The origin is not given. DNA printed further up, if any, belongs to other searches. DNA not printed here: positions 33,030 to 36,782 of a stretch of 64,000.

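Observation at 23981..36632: Orphan secretin flanked by its own N-terminal paralog and a 2644-aa exoprotein: candidate dedicated secretin-cargo module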

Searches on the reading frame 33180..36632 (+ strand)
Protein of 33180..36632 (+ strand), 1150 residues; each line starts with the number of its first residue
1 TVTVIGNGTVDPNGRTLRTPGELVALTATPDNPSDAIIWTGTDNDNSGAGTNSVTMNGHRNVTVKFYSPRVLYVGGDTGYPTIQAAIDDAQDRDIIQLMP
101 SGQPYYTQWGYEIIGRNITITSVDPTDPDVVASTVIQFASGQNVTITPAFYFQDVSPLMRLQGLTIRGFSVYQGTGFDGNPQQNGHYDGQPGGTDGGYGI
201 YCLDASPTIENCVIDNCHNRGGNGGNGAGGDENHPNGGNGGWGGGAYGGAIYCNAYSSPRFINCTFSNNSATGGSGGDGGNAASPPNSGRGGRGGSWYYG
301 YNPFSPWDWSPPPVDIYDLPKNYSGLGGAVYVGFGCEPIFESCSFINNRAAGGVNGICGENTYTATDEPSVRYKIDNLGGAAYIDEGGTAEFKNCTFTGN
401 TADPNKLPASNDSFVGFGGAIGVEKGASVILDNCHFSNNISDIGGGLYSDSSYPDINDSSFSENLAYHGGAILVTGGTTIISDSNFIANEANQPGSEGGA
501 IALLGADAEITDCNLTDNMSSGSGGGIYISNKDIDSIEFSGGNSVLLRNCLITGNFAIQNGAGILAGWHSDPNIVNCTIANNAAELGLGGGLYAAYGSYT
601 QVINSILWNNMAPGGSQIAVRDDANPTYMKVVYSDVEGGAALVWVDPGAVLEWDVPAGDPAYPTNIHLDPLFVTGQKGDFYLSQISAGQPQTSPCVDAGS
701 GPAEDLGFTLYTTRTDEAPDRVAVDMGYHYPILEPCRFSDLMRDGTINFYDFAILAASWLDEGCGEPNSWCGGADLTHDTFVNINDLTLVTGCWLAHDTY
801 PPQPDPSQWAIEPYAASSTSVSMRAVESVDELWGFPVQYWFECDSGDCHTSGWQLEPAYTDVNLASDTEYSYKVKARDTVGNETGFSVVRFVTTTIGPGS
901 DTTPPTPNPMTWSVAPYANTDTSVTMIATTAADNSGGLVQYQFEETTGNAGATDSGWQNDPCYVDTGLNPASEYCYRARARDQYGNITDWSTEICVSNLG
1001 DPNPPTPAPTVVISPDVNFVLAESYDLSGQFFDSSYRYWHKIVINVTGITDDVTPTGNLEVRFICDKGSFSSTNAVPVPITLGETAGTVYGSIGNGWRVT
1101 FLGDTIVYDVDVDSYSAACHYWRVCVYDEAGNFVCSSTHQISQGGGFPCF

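Call 100: find_homologous_proteins(query=window:33180-36632:+, max_evalue=1e-10)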
Query window:33180-36632:+ (1150 aa): 157 proteins with E <= 1e-10 among 8000 candidates; the best 120 are listed.
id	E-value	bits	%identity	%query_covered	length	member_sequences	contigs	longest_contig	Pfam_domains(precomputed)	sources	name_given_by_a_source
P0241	0.0e+0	1550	57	99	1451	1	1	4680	PF13229.13,PF25788.3,PF18998.7,PF00041.28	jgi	jgi:chitodextrinase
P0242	0.0e+0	1116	47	91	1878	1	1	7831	PF13229.13,PF25788.3,PF18998.7,PF00041.28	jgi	jgi:hypothetical protein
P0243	0.0e+0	1116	50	86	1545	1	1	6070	PF18998.7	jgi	jgi:hypothetical protein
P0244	0.0e+0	1015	44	88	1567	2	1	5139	PF13229.13,PF02415.24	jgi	jgi:hypothetical protein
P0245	1.3e-265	903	46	86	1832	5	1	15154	PF13229.13,PF18998.7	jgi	-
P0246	4.4e-251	855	37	91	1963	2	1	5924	PF13229.13,PF00092.35,PF18998.7,PF05048.20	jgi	jgi:parallel beta helix pectate lyase-like protein/List-Bact-rpt repeat protein/von Willebrand facto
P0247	2.5e-245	836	36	87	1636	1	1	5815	PF13229.13,PF18998.7,PF05048.20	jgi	-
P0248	5.0e-242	825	41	86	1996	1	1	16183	PF13229.13,PF18998.7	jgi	jgi:hypothetical protein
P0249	3.5e-238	812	44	84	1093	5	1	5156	PF13229.13,PF02415.24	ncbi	ncbi:MAG: right-handed parallel beta-helix repeat-containing protein, partial [Planctomycetota bacte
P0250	5.7e-233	795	44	77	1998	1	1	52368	PF13229.13,PF22148.2,PF02415.24,PF18998.7,PF00082.28,PF05048.20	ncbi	-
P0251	3.9e-231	788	40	86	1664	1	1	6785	PF13229.13,PF02415.24,PF18998.7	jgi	jgi:predicted outer membrane repeat protein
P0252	5.8e-230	785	39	88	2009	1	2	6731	PF13229.13,PF18998.7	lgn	-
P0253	5.4e-229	781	37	98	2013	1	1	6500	PF13229.13,PF18998.7,PF16656.12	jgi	jgi:predicted outer membrane repeat protein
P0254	1.2e-227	777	40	88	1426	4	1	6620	PF13229.13,PF25788.3,PF18998.7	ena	-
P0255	1.9e-224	766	47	69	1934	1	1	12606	PF13229.13,PF22148.2,PF02415.24,PF18998.7,PF00082.28,PF05048.20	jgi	jgi:parallel beta-helix repeat protein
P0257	5.1e-219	748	36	86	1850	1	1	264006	PF00362.25,PF13229.13,PF00092.35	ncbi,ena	-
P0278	9.9e-146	506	35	76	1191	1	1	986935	PF13229.13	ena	-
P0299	4.5e-104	368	35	30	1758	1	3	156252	PF13229.13,PF18998.7,PF05048.20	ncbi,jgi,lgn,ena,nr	ncbi:MAG TPA: right-handed parallel beta-helix repeat-containing protein [Sedimentisphaerales bacter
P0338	2.6e-59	219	45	19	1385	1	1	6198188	PF13229.13,PF22148.2,PF02415.24,PF18998.7,PF00082.28,PF05048.20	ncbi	ncbi:MAG: S8 family serine peptidase, partial [Phycisphaerales bacterium]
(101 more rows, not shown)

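Call 101: find_encoding_contigs(protein=P0257, flank=7000, max_places=1)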
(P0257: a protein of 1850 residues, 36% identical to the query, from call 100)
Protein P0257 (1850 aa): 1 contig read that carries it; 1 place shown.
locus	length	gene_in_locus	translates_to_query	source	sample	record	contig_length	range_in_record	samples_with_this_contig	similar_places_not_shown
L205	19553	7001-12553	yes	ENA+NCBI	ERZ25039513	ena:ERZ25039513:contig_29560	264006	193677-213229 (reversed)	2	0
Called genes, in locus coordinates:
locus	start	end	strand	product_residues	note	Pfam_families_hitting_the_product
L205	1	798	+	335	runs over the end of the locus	PF18998:Flg_new_2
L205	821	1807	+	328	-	-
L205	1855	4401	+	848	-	PF13229:Beta_helix (weak), PF18998:Flg_new_2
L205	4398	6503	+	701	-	PF02415:Chlam_PMP (faint), PF13229:Beta_helix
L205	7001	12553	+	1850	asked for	PF13229:Beta_helix (weak), PF00092:VWA (weak), PF00362:Integrin_beta (faint), PF13229:Beta_helix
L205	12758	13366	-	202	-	PF01264:Chorismate_synt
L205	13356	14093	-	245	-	PF01264:Chorismate_synt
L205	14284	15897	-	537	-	PF01202:SKI, PF13238:AAA_18 (weak), PF13671:AAA_33 (faint), PF01264:Chorismate_synt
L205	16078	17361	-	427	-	PF00275:EPSP_synthase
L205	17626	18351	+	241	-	-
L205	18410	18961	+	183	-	PF07963:N_methyl (weak), PF07596:SBP_bac_10 (faint)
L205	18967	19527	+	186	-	-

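Call 102: find_encoding_contigs(protein=P0278, flank=7000, max_places=1)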
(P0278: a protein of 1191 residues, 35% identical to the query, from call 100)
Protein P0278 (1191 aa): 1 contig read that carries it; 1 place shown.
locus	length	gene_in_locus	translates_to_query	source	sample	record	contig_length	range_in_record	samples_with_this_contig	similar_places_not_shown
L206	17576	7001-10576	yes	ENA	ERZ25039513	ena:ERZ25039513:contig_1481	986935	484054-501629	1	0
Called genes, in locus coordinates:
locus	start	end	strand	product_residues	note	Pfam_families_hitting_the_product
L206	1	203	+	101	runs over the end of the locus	-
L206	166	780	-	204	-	PF02786:CPSase_L_D2, PF15632:ATPgrasp_Ter (weak)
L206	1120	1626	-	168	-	PF25596:CPSase_L_D1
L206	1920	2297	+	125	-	-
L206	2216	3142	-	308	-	PF25596:CPSase_L_D1, PF02786:CPSase_L_D2, PF02222:ATP-grasp (weak), PF07478:Dala_Dala_lig_C (weak)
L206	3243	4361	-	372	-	PF00248:Aldo_ket_red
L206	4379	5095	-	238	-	PF00702:Hydrolase, PF13419:HAD_2, PF13242:Hydrolase_like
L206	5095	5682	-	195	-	PF02545:Maf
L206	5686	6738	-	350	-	-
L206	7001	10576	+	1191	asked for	PF13229:Beta_helix (weak)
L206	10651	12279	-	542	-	PF00082:Peptidase_S8, PF00404:Dockerin_1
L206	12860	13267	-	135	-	PF01264:Chorismate_synt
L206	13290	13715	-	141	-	PF01264:Chorismate_synt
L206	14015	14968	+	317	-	PF00294:PfkB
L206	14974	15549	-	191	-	-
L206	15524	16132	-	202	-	-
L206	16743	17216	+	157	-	-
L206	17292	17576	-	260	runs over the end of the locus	PF03602:Cons_hypoth95 (faint), PF13847:Methyltransf_31 (faint), PF01555:N6_N4_Mtase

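Call 103: find_encoding_contigs(protein=P0299, flank=7000, max_places=1)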
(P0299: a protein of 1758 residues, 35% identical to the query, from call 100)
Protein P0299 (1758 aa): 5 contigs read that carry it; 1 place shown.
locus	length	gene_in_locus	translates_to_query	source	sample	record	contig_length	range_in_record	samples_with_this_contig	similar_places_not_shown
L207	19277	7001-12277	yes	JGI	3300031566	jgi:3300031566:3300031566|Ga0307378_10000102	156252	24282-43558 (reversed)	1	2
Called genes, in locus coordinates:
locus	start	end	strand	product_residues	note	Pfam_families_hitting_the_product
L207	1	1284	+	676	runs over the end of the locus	PF22883:Consortin_N (faint), PF00515:TPR_1 (faint), PF01535:PPR (faint), PF07719:TPR_2 (faint), PF09976:TPR_21 (faint), PF10602:RPN7 (faint), PF13424:TPR_12 (weak), PF14559:TPR_19, +11 more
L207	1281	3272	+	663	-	-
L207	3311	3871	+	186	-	-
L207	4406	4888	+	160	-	-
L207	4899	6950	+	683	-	PF04542:Sigma70_r2 (weak), PF04545:Sigma70_r4 (weak), PF08281:Sigma70_r4_2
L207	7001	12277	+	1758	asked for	PF05048:NosD (faint), PF13229:Beta_helix, PF18998:Flg_new_2, PF13229:Beta_helix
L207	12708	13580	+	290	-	-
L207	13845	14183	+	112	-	-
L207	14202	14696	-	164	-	PF01750:HycI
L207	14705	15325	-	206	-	PF12838:Fer4_7 (weak), PF00037:Fer4 (weak), PF12797:Fer4_2, PF12837:Fer4_6 (weak), PF13237:Fer4_10, PF12838:Fer4_7, PF13187:Fer4_9 (weak)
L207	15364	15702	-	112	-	PF03334:PhaG_MnhG_YufB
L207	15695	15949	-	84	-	PF04066:MrpF_PhaF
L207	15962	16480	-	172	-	PF01899:MNHE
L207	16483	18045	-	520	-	PF00662:Proton_antipo_N, PF10125:NADHdeh_related (weak), PF00361:Proton_antipo_M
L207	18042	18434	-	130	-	PF00420:Oxidored_q2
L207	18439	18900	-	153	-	PF04039:MnhB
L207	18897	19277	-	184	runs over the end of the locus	PF13244:MbhD, PF20501:MbhE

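Call 117: find_encoding_contigs(protein=P0338, flank=10000, max_places=1)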
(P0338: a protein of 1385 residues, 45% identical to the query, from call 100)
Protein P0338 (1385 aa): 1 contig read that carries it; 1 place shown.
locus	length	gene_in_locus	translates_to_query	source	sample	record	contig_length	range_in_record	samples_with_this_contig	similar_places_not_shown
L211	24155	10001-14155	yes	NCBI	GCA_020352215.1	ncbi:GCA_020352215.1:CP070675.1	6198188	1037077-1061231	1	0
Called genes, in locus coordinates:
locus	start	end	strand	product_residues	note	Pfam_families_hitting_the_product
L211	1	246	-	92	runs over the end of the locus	-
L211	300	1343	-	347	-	PF00535:Glycos_transf_2, PF10111:Glyco_tranf_2_2, PF13641:Glyco_tranf_2_3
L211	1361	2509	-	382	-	PF04230:PS_pyruv_trans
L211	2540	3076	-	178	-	PF00534:Glycos_transf_1, PF13692:Glyco_trans_1_4, PF20706:GT4-conflict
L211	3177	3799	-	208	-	PF00404:Dockerin_1 (faint), PF00932:LTD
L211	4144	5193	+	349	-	PF04041:Glyco_hydro_130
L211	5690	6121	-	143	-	-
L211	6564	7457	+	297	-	PF01261:AP_endonuc_2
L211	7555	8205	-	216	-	PF07963:N_methyl, PF07596:SBP_bac_10 (faint)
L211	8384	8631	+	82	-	-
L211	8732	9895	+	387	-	-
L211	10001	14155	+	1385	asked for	PF22148:Fervidolysin_NPro-like (faint), PF00082:Peptidase_S8, PF05048:NosD (weak), PF13229:Beta_helix, PF02415:Chlam_PMP (faint), PF13229:Beta_helix, PF18998:Flg_new_2 (weak)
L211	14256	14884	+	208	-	-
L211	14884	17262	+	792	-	PF07090:GATase1_like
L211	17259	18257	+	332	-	-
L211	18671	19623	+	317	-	PF07508:Recombinase, PF13408:Zn_ribbon_recom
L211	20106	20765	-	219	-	-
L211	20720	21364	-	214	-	PF09721:Exosortase_EpsH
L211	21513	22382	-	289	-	-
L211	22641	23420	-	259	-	-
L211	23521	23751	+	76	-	-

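Call 125: predict_structure(alignment_id=A8)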
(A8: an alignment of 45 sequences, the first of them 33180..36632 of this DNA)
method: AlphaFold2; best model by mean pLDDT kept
length: 1150 residues; sequences in the alignment: 45
mean_pLDDT: 84.9   pTM: 0.69
mean pLDDT of the five models: 84.9, 84.3, 83.6, 83.3, 82.7
residues with pLDDT >= 90: 593; 70-90: 390; 50-70: 121; < 50: 46
segments of 3 or more residues with pLDDT < 50: 312-315, 1014-1034, 1071-1074, 1144-1150
pLDDT, mean of each block of 10 residues (from residue 1): 89 85 91 85 82 90 89 84 92 90 87 94 90 89 71 94 95 92 88 91 97 96 95 90 93 95 98 95 88 83 57 58 93 97 98 92 76 91 96 97 73 82 96 97 95 95 96 95 97 92 96 98 96 80 87 97 95 97 96 95 97 96 85 94 92 68 79 90 91 93 83 87 91 81 86 84 59 75 83 84 86 85 89 84 94 95 90 93 90 65 82 86 89 82 91 91 89 91 84 76 71 44 30 55 79 62 70 50 56 64 79 61 79 80 48
secondary structure, 60 per line:
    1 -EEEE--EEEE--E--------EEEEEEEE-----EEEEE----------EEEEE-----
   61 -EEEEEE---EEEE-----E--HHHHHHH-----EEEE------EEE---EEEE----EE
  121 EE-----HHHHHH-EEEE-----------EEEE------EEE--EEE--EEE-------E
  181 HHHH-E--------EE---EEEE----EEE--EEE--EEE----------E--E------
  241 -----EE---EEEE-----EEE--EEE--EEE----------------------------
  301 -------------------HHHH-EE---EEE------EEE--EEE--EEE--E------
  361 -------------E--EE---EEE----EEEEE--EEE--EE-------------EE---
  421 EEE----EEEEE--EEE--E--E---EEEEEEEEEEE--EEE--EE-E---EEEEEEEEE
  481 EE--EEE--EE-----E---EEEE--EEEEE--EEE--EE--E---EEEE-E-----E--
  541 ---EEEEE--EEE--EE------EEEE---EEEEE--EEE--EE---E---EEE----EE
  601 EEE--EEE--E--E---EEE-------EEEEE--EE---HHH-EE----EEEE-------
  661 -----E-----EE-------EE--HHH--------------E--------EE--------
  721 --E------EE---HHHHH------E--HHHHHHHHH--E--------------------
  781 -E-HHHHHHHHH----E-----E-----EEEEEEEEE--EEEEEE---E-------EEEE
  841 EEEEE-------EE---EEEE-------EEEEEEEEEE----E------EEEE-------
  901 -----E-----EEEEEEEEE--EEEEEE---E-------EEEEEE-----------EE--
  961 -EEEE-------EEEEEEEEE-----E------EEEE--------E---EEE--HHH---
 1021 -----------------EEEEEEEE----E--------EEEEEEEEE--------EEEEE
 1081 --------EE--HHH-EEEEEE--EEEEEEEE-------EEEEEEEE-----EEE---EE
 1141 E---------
elements in order (helices of 4 or more, strands of 3 or more residues): E2-5 E8-11 E23-30 E36-40 E51-55 E62-67 E71-74 H83-89 E95-98 E105-107 E111-114 E119-122 H128-133 E135-138 E150-153 E160-162 E165-167 E170-172 H181-184 E200-203 E208-210 E213-215 E218-220 E251-254 E260-262 E265-267 E270-272 H320-323 E330-332 E339-341 E344-346 E349-351 E382-384 E389-393 E396-398 E421-423 E428-432 E435-437 E447-457 E460-462 E472-482 E485-487 E501-504 E507-511 E514-516 E527-530 E544-548 E551-553 E564-567 E571-575 E578-580 E592-594 E599-603 E606-608 E618-620 E628-632 E650-653 H735-739 H749-757 H784-792 E809-817 E820-825 E837-845 E858-861 E869-878 E890-893 E912-920 E923-928 E940-945 E962-965 E973-981 E994-997 E1010-1012 E1038-1045 E1059-1067 E1076-1080 E1097-1102 E1105-1112 E1120-1127 E1133-1135 E1139-1141
